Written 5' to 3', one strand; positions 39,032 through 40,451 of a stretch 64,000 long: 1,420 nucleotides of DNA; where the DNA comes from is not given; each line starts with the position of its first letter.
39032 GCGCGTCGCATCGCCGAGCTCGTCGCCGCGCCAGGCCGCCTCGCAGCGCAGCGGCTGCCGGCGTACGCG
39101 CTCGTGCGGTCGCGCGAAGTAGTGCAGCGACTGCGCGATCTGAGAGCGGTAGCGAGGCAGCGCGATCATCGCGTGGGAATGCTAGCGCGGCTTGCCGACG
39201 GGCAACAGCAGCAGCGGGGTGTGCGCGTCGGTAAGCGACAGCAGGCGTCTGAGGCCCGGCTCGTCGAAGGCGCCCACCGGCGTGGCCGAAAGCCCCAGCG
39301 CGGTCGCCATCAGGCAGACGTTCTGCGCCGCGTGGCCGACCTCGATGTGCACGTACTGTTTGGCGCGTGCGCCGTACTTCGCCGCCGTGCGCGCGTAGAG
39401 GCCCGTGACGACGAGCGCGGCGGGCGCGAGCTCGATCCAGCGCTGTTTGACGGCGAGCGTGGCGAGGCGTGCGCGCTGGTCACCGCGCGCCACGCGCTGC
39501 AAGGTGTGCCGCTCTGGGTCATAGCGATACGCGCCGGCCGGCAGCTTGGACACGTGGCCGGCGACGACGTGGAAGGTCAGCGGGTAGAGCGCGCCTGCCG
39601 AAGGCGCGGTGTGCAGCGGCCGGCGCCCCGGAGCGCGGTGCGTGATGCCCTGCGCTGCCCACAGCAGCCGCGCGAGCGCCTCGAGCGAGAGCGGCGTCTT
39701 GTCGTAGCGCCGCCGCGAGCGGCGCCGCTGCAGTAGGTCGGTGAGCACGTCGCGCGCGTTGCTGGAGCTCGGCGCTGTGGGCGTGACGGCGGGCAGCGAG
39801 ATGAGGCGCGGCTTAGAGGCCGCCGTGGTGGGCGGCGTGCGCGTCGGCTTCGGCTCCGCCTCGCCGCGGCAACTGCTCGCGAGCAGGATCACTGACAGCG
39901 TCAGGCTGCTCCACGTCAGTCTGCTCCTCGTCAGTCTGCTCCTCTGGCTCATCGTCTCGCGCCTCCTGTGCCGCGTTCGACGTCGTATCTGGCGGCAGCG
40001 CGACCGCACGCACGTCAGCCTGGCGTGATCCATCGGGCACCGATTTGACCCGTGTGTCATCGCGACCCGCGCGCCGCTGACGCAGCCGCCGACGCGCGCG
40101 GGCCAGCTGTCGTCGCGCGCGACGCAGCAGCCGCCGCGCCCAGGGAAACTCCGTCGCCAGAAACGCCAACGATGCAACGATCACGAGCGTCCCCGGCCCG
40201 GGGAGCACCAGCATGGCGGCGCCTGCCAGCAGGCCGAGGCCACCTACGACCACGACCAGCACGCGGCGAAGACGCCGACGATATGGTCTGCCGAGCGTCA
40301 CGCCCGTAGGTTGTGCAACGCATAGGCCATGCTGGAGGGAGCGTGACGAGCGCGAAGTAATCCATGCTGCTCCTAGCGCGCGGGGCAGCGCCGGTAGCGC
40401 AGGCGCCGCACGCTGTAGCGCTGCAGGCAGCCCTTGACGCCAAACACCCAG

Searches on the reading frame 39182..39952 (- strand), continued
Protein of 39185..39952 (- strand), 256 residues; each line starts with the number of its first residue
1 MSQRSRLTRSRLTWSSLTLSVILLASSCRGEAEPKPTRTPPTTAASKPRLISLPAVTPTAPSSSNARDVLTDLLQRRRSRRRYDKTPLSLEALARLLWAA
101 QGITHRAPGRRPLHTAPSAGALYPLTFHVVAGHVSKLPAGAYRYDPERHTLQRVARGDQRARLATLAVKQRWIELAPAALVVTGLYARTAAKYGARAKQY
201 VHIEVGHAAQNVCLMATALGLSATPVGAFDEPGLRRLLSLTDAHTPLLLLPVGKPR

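Call 49: find_related_loci(query=A4, collection=metagenome_contigs, flank=8000)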
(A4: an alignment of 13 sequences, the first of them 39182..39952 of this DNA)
Query A4 (256 aa) in metagenome_contigs; peptide patterns used: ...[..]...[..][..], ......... (x = any residue, [..] = any of these).
600 stretches matched a pattern (row limit reached: there are more); 586 encode a relative of the query (tblastn E <= 1e-3); the best 80 are kept; 80 distinct loci.
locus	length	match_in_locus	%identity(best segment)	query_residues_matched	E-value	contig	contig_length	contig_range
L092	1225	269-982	46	1-254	4e-64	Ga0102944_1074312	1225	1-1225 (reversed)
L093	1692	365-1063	45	9-254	6e-62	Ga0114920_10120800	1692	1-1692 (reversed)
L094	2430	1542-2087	52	70-255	8e-59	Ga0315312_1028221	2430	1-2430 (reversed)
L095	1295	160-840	40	19-254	7e-61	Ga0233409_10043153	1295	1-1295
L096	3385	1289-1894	52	45-256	1e-56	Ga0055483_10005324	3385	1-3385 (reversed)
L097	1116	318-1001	44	14-254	1e-59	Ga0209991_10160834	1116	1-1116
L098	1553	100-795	42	15-256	2e-58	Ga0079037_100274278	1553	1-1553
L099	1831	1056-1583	56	77-256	1e-56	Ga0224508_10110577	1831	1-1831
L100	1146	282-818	58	74-256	1e-58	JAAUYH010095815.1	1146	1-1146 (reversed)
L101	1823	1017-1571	57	67-255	2e-56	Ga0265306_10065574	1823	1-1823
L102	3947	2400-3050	49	51-256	4e-55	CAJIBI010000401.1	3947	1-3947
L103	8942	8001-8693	45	11-253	6e-55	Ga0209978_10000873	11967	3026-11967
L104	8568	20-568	50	70-256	2e-54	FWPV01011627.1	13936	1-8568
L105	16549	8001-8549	47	70-256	5e-54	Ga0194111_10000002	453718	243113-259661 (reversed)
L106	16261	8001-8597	47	47-255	3e-54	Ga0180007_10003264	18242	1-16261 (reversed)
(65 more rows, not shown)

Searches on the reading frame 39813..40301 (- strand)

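Call 3: search_protein_families(library=pfam, proteins=[window:39813-40301:-], max_evalue=0.01)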
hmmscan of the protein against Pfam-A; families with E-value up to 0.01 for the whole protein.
window:39813-40301:- (162 aa): 2 families
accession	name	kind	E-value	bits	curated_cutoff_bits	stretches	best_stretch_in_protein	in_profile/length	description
PF09656.15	PGPGW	-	7.1e-16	57.9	23.3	1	13-65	1-53/53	Putative transmembrane protein (PGPGW)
PF23886.1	DUF7239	-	0.0052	17.4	24.6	1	54-90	15-51/112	Family of unknown function (DUF7239)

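Call 4: search_protein_families(library=ncbifam, proteins=[window:39813-40301:-], max_evalue=0.01)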
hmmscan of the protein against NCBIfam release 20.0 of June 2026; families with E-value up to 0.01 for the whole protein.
window:39813-40301:- (162 aa): 2 families
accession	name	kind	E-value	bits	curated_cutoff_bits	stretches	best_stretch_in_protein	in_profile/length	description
TIGR02611.1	TIGR02611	hypoth_equivalog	4.2e-12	45.9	70.6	1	11-78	23-90/121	TIGR02611 family protein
NF050099.1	SepX_GlpR_2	exception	0.00032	20.7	150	1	8-132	99-207/250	divisome protein SepX/GlpR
